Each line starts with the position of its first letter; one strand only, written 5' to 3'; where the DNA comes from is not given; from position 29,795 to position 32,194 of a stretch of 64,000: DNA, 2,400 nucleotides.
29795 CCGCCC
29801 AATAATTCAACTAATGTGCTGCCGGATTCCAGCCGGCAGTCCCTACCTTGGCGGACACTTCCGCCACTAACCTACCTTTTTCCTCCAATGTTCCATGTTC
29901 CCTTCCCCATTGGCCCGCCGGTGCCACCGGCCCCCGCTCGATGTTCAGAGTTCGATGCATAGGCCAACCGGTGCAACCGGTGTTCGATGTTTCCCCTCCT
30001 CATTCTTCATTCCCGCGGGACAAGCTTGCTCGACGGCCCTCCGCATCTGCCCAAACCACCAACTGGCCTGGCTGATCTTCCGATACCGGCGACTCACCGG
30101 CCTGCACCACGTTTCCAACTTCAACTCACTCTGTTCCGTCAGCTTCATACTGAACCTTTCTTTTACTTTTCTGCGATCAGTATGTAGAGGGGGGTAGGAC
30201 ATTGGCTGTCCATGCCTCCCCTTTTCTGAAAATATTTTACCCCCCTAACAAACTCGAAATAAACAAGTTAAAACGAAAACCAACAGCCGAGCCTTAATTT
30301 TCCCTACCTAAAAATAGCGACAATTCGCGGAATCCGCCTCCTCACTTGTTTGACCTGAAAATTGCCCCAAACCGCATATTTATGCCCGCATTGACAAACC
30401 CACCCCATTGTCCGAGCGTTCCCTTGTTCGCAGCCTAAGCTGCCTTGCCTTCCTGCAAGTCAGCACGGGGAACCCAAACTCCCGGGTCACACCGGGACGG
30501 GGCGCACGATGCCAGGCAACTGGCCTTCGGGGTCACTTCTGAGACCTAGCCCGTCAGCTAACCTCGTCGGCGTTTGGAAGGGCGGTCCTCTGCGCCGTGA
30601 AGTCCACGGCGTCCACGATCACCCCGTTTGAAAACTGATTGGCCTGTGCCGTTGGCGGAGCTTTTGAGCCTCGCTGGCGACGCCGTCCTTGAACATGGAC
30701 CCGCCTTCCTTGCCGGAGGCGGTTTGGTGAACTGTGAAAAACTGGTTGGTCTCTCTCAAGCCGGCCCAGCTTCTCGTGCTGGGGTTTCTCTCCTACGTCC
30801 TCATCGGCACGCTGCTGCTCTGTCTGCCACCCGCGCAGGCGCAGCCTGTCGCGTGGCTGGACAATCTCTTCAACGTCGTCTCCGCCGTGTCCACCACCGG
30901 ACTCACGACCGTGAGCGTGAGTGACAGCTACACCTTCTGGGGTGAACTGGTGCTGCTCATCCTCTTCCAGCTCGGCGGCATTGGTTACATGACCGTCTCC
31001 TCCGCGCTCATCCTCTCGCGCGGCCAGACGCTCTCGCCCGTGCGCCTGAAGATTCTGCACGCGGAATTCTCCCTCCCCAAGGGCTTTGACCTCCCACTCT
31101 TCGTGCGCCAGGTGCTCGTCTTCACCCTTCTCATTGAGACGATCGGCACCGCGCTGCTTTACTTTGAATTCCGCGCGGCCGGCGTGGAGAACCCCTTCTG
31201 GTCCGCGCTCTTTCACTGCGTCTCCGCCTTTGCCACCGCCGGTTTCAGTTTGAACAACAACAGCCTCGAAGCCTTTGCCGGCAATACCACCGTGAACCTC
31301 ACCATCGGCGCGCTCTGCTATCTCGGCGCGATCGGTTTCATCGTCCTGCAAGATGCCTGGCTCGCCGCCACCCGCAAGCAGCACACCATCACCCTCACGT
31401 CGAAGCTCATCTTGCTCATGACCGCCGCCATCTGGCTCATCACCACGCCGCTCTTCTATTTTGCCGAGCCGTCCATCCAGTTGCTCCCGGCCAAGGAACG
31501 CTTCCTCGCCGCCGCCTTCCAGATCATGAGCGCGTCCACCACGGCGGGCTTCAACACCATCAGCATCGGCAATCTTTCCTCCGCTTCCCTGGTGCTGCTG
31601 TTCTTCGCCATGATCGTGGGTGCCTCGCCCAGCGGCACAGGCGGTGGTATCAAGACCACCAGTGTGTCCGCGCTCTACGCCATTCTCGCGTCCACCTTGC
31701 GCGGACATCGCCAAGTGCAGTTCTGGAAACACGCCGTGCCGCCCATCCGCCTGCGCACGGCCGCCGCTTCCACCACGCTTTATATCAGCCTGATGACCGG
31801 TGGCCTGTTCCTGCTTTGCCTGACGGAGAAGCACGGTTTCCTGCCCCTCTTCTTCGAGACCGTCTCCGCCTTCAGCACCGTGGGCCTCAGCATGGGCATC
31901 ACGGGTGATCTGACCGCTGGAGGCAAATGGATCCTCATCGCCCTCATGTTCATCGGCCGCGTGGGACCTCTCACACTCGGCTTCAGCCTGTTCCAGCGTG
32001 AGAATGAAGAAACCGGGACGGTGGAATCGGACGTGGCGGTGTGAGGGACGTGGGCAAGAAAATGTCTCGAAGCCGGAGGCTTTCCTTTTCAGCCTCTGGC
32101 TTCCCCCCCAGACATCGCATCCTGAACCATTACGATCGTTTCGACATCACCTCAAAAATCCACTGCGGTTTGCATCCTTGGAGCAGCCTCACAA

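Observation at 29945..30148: Paralogous small ORF whose 44-codon core diverges almost only at synonymous sites (unrecognised Arg/Trp-rich micro-protein)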

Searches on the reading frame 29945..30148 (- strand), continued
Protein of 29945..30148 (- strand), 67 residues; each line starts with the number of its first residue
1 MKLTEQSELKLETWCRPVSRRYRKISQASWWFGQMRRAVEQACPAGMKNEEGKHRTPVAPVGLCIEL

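Call 81: find_encoding_contigs(protein=P0017, flank=6000, max_places=2)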
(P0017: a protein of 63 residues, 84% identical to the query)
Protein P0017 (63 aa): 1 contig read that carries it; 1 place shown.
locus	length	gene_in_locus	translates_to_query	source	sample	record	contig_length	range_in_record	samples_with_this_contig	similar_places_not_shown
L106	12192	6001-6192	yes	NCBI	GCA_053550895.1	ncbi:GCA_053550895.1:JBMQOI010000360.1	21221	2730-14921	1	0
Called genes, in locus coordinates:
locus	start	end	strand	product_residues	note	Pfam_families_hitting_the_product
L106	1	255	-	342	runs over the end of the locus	PF14315:DUF4380 (faint)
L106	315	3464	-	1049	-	PF07676:PD40, PF26549:Tricorn_N, PF26550:Tricorn_2nd, PF25174:Beta-prop_THOC3 (weak), PF26550:Tricorn_2nd, PF07676:PD40, PF14684:Tricorn_C1, PF03572:Peptidase_S41, +8 more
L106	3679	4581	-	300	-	PF13243:SQHop_cyclase_C (faint), PF00432:Prenyltrans (weak)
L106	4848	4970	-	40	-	-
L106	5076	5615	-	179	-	PF00583:Acetyltransf_1 (weak), PF13673:Acetyltransf_10, PF13508:Acetyltransf_7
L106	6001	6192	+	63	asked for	-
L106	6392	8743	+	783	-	PF07635:PSCyt1 (weak), PF07626:PSD3, PF07637:PSD5, PF07631:PSD4, PF07627:PSCyt3, PF07624:PSD2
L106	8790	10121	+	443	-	PF07586:HXXSHH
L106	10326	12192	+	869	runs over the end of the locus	PF00270:DEAD, PF00271:Helicase_C, PF21010:HA2_C (faint), PF08482:HrpB_C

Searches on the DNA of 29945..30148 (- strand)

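Call 18: search_rna_families(sources=[L003, L004, L013, L012], threshold=evalue, max_evalue=1)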
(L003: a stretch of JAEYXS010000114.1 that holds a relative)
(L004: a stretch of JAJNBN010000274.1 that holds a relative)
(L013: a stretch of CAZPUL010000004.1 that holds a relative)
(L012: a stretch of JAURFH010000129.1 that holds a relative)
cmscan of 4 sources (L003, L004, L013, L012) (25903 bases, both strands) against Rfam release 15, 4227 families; matches with E-value up to 1: 3.
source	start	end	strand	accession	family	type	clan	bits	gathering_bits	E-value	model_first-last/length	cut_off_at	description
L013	3594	3691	+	RF04177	BTnc201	Gene; sRNA;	-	30.5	105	0.088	1-99/99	no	Bacteroides sRNA BTnc201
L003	1036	1091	+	RF01306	sR52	Gene; snRNA; snoRNA; CD-box;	-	27.1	50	0.061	1-60/60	no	Small nucleolar RNA sR52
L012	1166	1216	+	RF01687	Acido-Lenti-1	Gene; sRNA;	-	27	37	0.019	1-46/46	no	Acido-Lenti-1 RNA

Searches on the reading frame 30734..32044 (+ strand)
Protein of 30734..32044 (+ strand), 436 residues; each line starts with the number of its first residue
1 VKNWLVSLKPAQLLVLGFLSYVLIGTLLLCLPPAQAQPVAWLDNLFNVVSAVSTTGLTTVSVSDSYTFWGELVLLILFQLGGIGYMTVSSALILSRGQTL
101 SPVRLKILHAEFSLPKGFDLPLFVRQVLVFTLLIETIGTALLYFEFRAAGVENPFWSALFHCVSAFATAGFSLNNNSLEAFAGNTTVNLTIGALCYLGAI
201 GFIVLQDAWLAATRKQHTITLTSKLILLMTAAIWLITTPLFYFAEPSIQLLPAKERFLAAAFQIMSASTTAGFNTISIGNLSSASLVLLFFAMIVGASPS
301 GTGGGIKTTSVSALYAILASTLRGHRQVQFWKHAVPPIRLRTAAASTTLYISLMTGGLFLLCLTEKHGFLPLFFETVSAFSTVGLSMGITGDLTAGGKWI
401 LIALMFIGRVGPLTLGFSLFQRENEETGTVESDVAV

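Call 62: search_protein_families(library=pfam, proteins=[window:30734-32044:+], max_evalue=0.01)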
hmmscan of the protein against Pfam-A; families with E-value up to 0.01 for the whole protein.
window:30734-32044:+ (436 aa): 1 family
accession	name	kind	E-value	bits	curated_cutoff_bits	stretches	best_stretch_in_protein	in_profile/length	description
PF02386.22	TrkH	-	3.7e-46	158.1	27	1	23-414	48-485/502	Cation transport protein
